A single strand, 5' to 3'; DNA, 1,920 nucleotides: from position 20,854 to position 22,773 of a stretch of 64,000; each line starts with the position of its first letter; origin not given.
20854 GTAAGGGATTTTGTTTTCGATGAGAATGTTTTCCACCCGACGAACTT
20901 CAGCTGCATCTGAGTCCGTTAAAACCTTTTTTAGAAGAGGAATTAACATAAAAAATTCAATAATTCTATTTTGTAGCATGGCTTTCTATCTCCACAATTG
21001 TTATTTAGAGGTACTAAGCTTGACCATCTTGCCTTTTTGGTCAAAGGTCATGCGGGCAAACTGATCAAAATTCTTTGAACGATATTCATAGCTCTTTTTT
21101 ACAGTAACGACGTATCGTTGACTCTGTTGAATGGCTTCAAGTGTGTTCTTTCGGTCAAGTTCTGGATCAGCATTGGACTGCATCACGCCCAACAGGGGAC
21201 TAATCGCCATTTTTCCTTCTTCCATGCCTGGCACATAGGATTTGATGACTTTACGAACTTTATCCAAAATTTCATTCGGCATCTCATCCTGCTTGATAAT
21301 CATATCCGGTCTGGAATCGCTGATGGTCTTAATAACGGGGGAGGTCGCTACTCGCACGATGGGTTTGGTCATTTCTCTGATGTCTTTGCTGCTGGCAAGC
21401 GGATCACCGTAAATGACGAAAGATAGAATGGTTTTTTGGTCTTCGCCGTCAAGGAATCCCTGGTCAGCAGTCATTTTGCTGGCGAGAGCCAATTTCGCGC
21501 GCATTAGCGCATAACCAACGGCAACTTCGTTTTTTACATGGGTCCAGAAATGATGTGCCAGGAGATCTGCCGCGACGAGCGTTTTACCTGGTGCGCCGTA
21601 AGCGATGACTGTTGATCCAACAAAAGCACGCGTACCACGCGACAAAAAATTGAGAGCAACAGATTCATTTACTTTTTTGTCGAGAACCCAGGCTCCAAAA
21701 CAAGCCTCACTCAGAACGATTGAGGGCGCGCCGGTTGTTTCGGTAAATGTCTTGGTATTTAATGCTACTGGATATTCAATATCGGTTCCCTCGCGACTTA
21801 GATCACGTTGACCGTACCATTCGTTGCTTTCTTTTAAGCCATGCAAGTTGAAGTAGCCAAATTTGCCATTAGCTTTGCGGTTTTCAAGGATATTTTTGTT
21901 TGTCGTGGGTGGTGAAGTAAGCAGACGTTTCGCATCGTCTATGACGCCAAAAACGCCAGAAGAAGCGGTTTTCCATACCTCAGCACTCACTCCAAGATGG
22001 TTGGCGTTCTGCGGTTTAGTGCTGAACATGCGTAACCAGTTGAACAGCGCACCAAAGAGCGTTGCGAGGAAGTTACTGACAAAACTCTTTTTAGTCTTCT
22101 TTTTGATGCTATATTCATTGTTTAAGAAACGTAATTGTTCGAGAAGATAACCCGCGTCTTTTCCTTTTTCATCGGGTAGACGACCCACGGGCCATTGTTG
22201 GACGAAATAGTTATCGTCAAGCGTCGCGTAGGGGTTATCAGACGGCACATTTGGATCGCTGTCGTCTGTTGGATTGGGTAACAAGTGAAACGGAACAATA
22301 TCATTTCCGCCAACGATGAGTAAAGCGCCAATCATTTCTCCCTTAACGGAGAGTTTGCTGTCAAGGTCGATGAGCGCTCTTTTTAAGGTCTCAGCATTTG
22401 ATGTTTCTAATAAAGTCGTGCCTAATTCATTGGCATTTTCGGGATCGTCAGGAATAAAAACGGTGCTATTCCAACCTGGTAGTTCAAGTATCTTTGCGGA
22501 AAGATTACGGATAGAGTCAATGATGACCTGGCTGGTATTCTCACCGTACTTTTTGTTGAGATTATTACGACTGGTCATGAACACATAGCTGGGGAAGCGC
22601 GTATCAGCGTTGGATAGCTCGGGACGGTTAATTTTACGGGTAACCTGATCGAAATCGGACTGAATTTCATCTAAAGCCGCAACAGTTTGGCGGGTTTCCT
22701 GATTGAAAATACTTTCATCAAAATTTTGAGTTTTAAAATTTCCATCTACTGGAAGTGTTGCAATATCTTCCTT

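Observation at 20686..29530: Sigma-54-gated operon: small membrane protein, ~1775-aa all-TPR protein, TPR-tethered clan-CD protease, small protein (candidate undescribed system)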

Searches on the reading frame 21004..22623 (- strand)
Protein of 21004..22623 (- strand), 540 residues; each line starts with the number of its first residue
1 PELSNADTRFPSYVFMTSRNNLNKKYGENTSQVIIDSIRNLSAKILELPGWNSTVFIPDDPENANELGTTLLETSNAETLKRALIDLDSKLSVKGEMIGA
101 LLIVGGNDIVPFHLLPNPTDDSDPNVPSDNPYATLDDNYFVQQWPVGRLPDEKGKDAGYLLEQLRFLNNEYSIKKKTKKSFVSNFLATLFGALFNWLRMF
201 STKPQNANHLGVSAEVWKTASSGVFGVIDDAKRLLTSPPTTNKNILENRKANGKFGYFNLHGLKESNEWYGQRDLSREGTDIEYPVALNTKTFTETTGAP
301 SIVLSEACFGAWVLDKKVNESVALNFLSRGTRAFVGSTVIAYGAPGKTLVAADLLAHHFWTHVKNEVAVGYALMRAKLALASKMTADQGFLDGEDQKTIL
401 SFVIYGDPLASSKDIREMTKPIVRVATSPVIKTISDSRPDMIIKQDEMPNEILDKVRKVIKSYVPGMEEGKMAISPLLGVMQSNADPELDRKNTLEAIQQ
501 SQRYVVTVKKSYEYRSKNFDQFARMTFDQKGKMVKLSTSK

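Call 10: search_protein_families(library=pfam, proteins=[window:21004-22611:-], max_evalue=10)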
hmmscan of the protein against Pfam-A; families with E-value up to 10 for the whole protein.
window:21004-22611:- (536 aa): 1 family
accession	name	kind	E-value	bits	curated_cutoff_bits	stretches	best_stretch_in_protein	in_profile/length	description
PF01364.23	Peptidase_C25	-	9e-09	35.5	23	2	284-405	249-371/374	Peptidase family C25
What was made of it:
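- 21304..22611 (-): C25 (gingipain-like, clan CD) catalytic domain, about residues 400-835. His656 is codon 21841-21843 and Cys703 is codon 21700-21702. Pfam PF01364 E 9e-9, 35.5 bits against a cutoff of 23 (call 10).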

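Call 52: search_protein_representatives(protein=window:21004-22623:-)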
Query: 540 residues. Proteins with E-value up to 0.001 (for the whole library): 1448; up to 1e-10: 993; up to 1e-30: 396. The best 150 are listed.
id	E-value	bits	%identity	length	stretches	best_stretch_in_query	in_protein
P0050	8.9e-208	707.8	58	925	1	1-539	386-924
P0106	3.0e-152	524.6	47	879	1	1-539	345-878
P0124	3.1e-148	511.3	47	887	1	2-539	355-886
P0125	3.3e-144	498.0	45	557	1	1-540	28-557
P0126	8.0e-133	460.5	43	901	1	3-539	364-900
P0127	1.7e-127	442.9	42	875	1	1-539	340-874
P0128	1.9e-127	442.8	43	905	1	5-539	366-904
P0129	9.5e-127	440.4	41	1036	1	3-539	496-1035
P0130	1.0e-126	440.3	41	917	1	1-539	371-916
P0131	9.1e-126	437.2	41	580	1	1-540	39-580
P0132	2.9e-125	435.5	40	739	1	1-539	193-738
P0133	4.3e-125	435.0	42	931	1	5-539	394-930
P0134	7.2e-125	434.2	43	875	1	1-539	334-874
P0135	4.8e-124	431.5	42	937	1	1-539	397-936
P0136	1.1e-123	430.4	42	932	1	4-539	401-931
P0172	9.8e-114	397.5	37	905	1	2-539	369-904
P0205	1.7e-105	370.3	37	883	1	1-539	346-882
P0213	4.3e-104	365.7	39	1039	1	1-539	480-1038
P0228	6.9e-101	355.1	42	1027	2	209-539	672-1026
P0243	3.9e-99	349.3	35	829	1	4-539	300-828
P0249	3.8e-98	346.1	37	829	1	6-539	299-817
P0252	2.1e-97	343.6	35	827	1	12-539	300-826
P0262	2.9e-95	336.6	35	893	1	6-539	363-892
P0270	1.3e-94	334.4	39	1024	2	253-539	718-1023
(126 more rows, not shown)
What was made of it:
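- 396 clusters at 50% identity with E of 1e-30 or better (call 52).
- Tried and rejected: The representative search was saturated: the best 150 hits are all full-length orthologues, down to E 1e-94 (call 52).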

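Call 53: list_cluster_members(proteins=[P0243, P0252, P0262, P0172, P0205, P0249, P0129, P0213, P0270, P0228])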
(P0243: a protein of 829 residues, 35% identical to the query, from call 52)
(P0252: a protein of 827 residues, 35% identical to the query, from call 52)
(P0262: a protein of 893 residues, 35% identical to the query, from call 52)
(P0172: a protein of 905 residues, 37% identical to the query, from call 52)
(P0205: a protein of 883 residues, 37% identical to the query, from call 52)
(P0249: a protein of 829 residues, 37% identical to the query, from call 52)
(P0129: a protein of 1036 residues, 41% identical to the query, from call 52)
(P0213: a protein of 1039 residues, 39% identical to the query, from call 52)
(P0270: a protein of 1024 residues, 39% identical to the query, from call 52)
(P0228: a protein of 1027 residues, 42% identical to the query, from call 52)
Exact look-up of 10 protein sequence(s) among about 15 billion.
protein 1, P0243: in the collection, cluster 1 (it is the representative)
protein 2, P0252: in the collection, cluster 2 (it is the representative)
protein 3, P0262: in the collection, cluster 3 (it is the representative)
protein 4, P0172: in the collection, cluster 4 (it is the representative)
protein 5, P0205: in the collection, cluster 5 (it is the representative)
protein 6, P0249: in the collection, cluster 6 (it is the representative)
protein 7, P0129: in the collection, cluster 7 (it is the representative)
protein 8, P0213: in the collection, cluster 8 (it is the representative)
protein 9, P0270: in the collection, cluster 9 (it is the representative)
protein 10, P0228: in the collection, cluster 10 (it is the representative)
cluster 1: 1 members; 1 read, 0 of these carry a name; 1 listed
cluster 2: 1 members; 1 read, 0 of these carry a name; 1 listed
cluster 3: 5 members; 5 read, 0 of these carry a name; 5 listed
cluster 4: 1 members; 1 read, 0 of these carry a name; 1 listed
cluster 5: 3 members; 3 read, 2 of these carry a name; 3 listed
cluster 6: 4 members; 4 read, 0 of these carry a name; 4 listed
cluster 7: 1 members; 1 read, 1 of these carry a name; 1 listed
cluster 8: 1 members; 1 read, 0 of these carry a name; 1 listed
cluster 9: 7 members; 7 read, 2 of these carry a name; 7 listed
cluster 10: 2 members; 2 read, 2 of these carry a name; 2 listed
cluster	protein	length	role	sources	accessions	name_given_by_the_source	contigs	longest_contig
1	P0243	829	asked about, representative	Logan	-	-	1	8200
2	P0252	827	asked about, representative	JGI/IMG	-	-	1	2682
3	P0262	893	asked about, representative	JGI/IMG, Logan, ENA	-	-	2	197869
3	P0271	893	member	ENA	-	-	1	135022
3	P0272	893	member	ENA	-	-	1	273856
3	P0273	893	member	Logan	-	-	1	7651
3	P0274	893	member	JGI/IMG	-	-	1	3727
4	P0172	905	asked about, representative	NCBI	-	-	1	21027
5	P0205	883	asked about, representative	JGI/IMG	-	hypothetical protein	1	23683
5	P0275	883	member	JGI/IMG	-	hypothetical protein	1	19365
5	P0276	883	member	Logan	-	-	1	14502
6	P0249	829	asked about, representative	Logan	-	-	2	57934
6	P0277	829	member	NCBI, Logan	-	-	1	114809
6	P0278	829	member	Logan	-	-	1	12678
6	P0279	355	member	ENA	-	-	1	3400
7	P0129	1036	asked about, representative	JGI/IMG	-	tetratricopeptide (TPR) repeat protein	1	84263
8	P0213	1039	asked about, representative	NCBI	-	-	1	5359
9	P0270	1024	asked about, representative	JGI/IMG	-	-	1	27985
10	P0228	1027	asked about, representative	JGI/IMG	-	tetratricopeptide (TPR) repeat protein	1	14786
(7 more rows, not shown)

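Call 54: find_encoding_contigs(protein=P0262, flank=10000, max_places=1)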
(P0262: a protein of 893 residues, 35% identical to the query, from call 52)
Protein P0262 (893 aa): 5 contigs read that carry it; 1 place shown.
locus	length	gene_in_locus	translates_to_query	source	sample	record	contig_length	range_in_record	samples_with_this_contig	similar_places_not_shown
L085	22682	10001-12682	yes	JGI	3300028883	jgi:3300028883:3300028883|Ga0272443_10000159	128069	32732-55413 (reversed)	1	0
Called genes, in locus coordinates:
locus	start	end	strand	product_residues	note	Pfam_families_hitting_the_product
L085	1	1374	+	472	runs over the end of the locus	PF00309:Sigma54_AID (weak), PF04963:Sigma54_CBD, PF04552:Sigma54_DBD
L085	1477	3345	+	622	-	PF13188:PAS_8 (faint), PF00989:PAS, PF08448:PAS_4 (weak), PF13426:PAS_9, PF00512:HisKA, PF02518:HATPase_c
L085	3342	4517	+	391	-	PF00072:Response_reg, PF01078:Mg_chelatase (faint), PF00158:Sigma54_activat, PF14532:Sigma54_activ_2, PF07724:AAA_2 (weak), PF07728:AAA_5, PF25601:AAA_lid_14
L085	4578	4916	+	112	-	-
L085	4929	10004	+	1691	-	PF13429:TPR_15 (weak), PF13432:TPR_16 (weak), PF14559:TPR_19, PF13432:TPR_16 (weak), PF14559:TPR_19, PF13432:TPR_16, PF14559:TPR_19, PF13414:TPR_11, +29 more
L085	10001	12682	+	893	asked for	PF01364:Peptidase_C25 (weak)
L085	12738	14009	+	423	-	-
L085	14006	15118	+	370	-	PF00091:Tubulin, PF12327:FtsZ_C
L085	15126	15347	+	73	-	-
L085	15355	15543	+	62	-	-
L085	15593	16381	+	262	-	-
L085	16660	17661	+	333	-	PF02504:FA_synthesis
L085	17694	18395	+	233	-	-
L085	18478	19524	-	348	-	PF13421:Band_7_1, PF01145:Band_7, PF12728:HTH_17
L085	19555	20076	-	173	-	-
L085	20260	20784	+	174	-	PF00293:NUDIX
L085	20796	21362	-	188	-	PF03602:Cons_hypoth95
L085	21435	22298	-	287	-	PF02629:CoA_binding, PF00549:Ligase_CoA, PF13607:Succ_CoA_lig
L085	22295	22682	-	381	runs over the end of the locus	PF08442:ATP-grasp_2, PF13549:ATP-grasp_5, PF24948:Citrate_synth_N, PF00549:Ligase_CoA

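Call 55: find_encoding_contigs(protein=P0270, flank=10000, max_places=1)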
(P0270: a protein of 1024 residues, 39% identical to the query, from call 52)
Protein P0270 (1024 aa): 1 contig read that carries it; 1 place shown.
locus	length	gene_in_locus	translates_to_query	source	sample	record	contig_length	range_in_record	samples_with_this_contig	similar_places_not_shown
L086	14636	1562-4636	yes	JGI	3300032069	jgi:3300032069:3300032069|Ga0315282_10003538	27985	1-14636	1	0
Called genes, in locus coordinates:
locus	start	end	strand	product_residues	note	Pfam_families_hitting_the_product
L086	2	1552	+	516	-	?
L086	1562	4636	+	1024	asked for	PF01364:Peptidase_C25 (faint)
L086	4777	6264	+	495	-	PF12229:PG_binding_4 (weak), PF13354:Beta-lactamase2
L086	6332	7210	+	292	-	PF01988:VIT1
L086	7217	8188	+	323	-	PF01208:URO-D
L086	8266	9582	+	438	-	PF20695:UbiD_N, PF01977:UbiD, PF20696:UbiD_C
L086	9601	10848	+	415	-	PF04412:AcnX, PF28403:AcnX_2nd, PF28406:AcnX_3rd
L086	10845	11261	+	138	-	PF01989:AcnX_swivel_put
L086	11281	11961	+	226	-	-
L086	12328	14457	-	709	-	PF00069:Pkinase, PF03109:ABC1, PF07714:PK_Tyr_Ser-Thr, PF00930:DPPIV_N (faint), PF26550:Tricorn_2nd, PF07676:PD40, PF26549:Tricorn_N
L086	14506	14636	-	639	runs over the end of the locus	PF02518:HATPase_c, PF00204:DNA_gyraseB, PF01751:Toprim, PF00986:DNA_gyraseB_C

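Call 64: search_protein_families(library=ncbifam, proteins=[L085:12738-14009:+, L085:14006-15118:+, L085:15126-15347:+, L085:15593-16381:+], max_evalue=0.01)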
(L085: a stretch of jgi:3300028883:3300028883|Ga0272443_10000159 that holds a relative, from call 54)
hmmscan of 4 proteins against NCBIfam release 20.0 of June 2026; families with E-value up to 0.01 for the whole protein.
L085:12738-14009:+ (423 aa): 0 families

L085:14006-15118:+ (370 aa): 1 family
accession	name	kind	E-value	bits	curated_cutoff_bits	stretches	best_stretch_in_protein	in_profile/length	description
TIGR00065.1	ftsZ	equivalog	5.3e-113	377.9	295.2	1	21-338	15-334/353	cell division protein FtsZ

L085:15126-15347:+ (73 aa): 0 families

L085:15593-16381:+ (262 aa): 0 families

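Call 65: search_protein_families(library=pfam, proteins=[L085:12738-14009:+, L085:15126-15347:+, L085:15355-15543:+, L085:15593-16381:+], max_evalue=0.1)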
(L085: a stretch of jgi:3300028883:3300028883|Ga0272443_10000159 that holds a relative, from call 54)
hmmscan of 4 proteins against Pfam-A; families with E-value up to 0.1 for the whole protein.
L085:12738-14009:+ (423 aa): 0 families

L085:15126-15347:+ (73 aa): 1 family
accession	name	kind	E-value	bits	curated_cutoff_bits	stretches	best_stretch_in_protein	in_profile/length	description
PF02371.22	Transposase_20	-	0.037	14.8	21.3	1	12-45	29-63/87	Transposase IS116/IS110/IS902 family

L085:15355-15543:+ (62 aa): 0 families

L085:15593-16381:+ (262 aa): 0 families

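Call 67: predict_structure(alignment_id=A2)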
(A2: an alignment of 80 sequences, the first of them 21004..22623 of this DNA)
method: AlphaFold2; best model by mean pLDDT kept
length: 540 residues; sequences in the alignment: 80
mean_pLDDT: 89.5   pTM: 0.91
mean pLDDT of the five models: 89.5, 89.0, 88.0, 87.7, 86.7
residues with pLDDT >= 90: 355; 70-90: 145; 50-70: 31; < 50: 9
segments of 3 or more residues with pLDDT < 50: 480-487
pLDDT, mean of each block of 10 residues (from residue 1): 72 98 98 99 94 98 98 98 98 97 98 95 96 93 96 98 98 84 70 79 71 96 96 95 89 92 94 88 93 89 96 98 97 98 91 98 95 96 91 95 98 79 79 78 83 88 87 75 47 59 85 82 89 89
secondary structure, 60 per line:
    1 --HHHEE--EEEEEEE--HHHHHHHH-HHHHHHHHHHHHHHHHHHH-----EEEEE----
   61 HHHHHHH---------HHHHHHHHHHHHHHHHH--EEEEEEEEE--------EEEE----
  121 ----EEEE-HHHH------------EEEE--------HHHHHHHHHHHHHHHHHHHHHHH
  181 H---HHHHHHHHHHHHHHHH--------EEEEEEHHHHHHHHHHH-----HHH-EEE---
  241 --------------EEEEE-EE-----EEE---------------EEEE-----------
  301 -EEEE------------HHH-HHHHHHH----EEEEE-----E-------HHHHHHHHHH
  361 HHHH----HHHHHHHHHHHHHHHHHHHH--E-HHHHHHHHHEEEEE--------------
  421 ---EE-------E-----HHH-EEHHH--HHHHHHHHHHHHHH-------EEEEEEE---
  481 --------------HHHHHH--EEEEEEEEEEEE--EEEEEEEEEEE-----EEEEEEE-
elements in order: E10-16 H19-26 H28-46 E52-56 H61-67 H77-93 E96-104 E113-116 E125-128 H130-133 E146-149 H158-181 H185-200 E209-214 H215-225 E235-237 E255-259 E268-270 E286-289 E302-305 H322-328 E333-337 H351-364 H369-388 H393-401 E402-406 H450-463 E471-477 H495-500 E503-514 E517-527 E533-539
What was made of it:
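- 21304..22611 (-): Domain model pLDDT 89.5, pTM 0.91 (call 67).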

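Call 69: find_related_loci(query=A3, collection=metagenome_contigs, flank=8000)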
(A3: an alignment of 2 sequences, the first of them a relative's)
Query A3 (423 aa) in metagenome_contigs; peptide patterns used: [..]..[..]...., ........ (x = any residue, [..] = any of these).
507 stretches matched a pattern; 398 encode a relative of the query (tblastn E <= 1e-3); the best 80 are kept; 80 distinct loci.
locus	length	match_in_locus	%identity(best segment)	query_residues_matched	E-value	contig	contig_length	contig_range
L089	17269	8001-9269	100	1-423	0e+0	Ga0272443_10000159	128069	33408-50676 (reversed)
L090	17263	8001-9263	59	1-420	4e-178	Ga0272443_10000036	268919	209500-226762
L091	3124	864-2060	42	3-400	3e-101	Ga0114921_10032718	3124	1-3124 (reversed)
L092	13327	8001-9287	40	3-423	2e-96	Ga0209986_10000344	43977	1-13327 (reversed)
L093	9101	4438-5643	40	3-403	5e-96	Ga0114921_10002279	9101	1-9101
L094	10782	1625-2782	40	2-389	4e-94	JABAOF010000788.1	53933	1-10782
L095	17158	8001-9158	40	2-389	4e-94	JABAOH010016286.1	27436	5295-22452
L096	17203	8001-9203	40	4-403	3e-94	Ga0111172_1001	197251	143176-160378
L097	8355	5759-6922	40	5-391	4e-93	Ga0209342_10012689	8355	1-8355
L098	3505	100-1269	39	3-391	4e-94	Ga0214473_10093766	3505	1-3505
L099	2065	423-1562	41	5-393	4e-95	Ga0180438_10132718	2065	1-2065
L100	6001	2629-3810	38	5-397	1e-90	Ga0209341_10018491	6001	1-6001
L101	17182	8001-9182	38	5-397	1e-90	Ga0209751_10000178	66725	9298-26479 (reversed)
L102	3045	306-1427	41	3-377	1e-91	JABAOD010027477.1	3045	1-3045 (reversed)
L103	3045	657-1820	39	3-390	2e-90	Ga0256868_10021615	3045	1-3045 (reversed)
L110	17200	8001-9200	40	5-401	2e-84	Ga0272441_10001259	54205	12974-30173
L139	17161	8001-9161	36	3-390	2e-80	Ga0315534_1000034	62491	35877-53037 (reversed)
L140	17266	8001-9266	36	1-418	3e-80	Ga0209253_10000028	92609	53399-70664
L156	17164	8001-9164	37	4-388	4e-78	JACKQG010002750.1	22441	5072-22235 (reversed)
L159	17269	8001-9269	35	1-392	4e-78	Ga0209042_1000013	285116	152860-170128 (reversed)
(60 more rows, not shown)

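Call 73: fold_search(model_id=the predicted structure, library=pdb)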
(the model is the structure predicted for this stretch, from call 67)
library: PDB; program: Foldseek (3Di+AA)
matches with E <= 10: 710; with E <= 0.001: 6
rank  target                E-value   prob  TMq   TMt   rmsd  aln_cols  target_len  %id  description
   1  4rbm                  2.8e-12  1.00  0.45  0.53  20.9       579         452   10  Porphyromonas gingivalis gingipain K (Kgp) catalytic and immunoglobulin superfamily-like domains (released 2014-10-08)
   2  6i9a_A                2.9e-11  1.00  0.45  0.53  20.9       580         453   11  Porphyromonas gingivalis gingipain K (Kgp) in complex with inhibitor KYT-36 (released 2019-03-13)
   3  8eey_B                4.5e-05  1.00  0.26  0.20   5.4       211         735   14  Cas7-11 in complex with DR-mismatched target RNA, Csx29 and Csx30 (released 2022-11-16)
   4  8tl0_I                1.2e-04  0.99  0.25  0.27  16.7       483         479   10  Structure of activated SAVED-CHAT filament (released 2024-03-06)
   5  5u1t_A                4.1e-04  1.00  0.27  0.11   8.9       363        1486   12  Crystal structure of the Saccharomyces cerevisiae separase-securin complex at 2.6 angstrom resolution (released 2017-02-08)
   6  9hma                  9.0e-04  1.00  0.30  0.13   8.4       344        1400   12  Cryo-EM structure of apo human separase (released 2025-09-03)
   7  7y84_C                3.3e-03  0.93  0.26  0.22  13.4       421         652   10  CryoEM structure of type III-E CRISPR Craspase gRAMP-crRNA in complex with TPR-CHAT protease (released 2022-12-14)
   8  1nhr                  1.4e-02  0.08  0.11  0.12  21.9       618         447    9  AN L40C MUTATION CONVERTS THE CYSTEINE-SULFENIC ACID REDOX CENTRE IN ENTEROCOCCAL NADH PEROXIDASE TO A DISULFIDE (released 1995-02-14)
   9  2aml_B                3.0e-02  0.35  0.14  0.19  18.3       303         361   11  Crystal structure of Lmo0035 protein (46906266) from LISTERIA MONOCYTOGENES 4b F2365 at 1.50 A resolution (released 2005-10-18)
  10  4emw_A                1.1e-01  0.04  0.10  0.12  20.8       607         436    8  Crystal Structure of Staphylococcus aureus bound with the covalent inhibitor EtVC-CoA (released 2012-10-17)
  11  3mg1_A                1.2e-01  0.13  0.10  0.15  16.8       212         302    8  Crystal structure of the orange carotenoid protein from cyanobacteria Synechocystis sp. PCC 6803 (released 2010-04-14)
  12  7yth_A                1.5e-01  0.09  0.09  0.14  18.4       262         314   12  Structure of OCPx1 from Nostoc flagelliforme CCNUN1 (released 2023-06-21)
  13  7qd1_C                1.5e-01  0.13  0.10  0.16  16.7       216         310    9  Structure of the orange carotenoid protein from Planktothrix agardhii binding echinenone in the P21 space group (released 2022-07-06)
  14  3mg1_B                1.5e-01  0.12  0.10  0.15  17.0       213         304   10  Crystal structure of the orange carotenoid protein from cyanobacteria Synechocystis sp. PCC 6803 (released 2010-04-14)
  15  6xj6                  1.6e-01  0.18  0.07  0.12  11.9       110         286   20  Crystal structure of the helical cell shape determining protein Pgp2 from Campylobacter jejuni (released 2021-03-17)
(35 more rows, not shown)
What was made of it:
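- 21304..22611 (-): Foldseek best match is Kgp at E 2.8e-12, and all six hits at E of 1e-3 or better are clan CD (call 73).
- On Peptidase family C25 / clan CD: Kgp: E 2.8e-12, TM 0.45 and 0.53 (call 73).
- Closest known: Separase. Same: Yeast and human separases are significant fold matches (call 73).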

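Call 83: search_protein_families(library=pfam, proteins=[L139:10822-11628:+, L140:11023-11841:+, L101:11202-11966:+, L110:10963-11697:+, L156:11929-12675:+, L159:11371-12129:+, L156:10903-11928:+, L139:10602-10805:+, L140:7998-9284:+, L156:7998-9245:+], max_evalue=0.1)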
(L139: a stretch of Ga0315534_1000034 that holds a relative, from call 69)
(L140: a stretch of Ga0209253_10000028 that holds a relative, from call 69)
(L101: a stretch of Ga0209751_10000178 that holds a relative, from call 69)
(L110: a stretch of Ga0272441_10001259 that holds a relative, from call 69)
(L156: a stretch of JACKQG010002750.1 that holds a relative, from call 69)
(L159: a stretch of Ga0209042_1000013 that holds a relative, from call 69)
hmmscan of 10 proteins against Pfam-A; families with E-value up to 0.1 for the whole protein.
L139:10822-11628:+ (268 aa): 0 families

L140:11023-11841:+ (272 aa): 0 families

L101:11202-11966:+ (254 aa): 0 families

L110:10963-11697:+ (244 aa): 0 families

L156:11929-12675:+ (248 aa): 0 families

L159:11371-12129:+ (252 aa): 1 family
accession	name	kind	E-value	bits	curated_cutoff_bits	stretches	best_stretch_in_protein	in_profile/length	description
PF16083.10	Phage_holin_3_3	-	0.059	13.9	28.4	1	7-35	21-50/78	LydA holin phage, holin superfamily III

L156:10903-11928:+ (341 aa): 0 families

L139:10602-10805:+ (67 aa): 0 families

L140:7998-9284:+ (428 aa): 0 families

L156:7998-9245:+ (415 aa): 0 families
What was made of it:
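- Tried and rejected: Orphan proteins of the ftsZ operon. u423, s62 and u262 have no Pfam or NCBIfam family (calls 64, 65, 83).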
